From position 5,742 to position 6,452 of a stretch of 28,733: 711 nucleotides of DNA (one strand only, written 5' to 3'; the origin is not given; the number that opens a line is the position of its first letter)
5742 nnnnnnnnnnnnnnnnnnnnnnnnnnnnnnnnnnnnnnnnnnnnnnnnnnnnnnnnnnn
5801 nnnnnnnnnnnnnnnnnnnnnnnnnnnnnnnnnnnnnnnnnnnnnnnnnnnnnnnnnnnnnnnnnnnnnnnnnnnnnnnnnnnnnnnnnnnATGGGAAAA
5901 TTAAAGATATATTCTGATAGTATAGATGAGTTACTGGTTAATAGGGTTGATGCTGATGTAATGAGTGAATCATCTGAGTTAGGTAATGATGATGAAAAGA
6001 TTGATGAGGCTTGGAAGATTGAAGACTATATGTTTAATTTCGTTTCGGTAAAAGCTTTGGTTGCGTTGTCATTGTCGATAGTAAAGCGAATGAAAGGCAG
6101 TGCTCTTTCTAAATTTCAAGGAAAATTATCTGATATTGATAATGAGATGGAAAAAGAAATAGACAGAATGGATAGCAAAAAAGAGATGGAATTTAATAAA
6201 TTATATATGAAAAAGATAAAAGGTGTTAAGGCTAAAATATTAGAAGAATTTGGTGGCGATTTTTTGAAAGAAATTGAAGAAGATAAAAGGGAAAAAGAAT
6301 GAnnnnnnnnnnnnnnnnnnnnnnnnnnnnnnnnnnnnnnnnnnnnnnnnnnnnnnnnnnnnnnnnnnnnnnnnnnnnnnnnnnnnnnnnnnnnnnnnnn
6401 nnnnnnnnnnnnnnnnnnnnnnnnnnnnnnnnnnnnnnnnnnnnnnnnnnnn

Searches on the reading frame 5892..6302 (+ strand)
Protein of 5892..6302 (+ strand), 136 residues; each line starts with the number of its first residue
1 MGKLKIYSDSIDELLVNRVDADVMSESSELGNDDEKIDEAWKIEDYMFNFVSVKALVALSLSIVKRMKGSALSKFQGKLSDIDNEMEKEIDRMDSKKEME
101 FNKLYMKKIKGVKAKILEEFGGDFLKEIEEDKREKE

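Call 8: search_protein_families(library=phrogs, proteins=[window:5892-6302:+], max_evalue=0.01)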
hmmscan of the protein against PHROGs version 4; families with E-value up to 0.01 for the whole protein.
window:5892-6302:+ (136 aa): 1 family
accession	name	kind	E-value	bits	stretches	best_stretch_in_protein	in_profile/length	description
phrog_10391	-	unknown function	0.00033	21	1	12-111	215-314/403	-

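Call 10: search_protein_families(library=pfam, proteins=[window:5892-6302:+], max_evalue=1)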
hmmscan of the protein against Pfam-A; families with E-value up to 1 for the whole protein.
window:5892-6302:+ (136 aa): 3 families
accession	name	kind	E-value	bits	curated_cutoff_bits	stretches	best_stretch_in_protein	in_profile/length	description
PF11629.13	Mst1_SARAH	-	0.0068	16.8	23.1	1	68-95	5-32/48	C terminal SARAH domain of Mst1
PF19088.6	TUTase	-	0.034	14.3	25.8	1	17-85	20-83/138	TUTase nucleotidyltransferase domain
PF13628.12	DUF4142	-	0.1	13.3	27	1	80-120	65-105/138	Domain of unknown function (DUF4142)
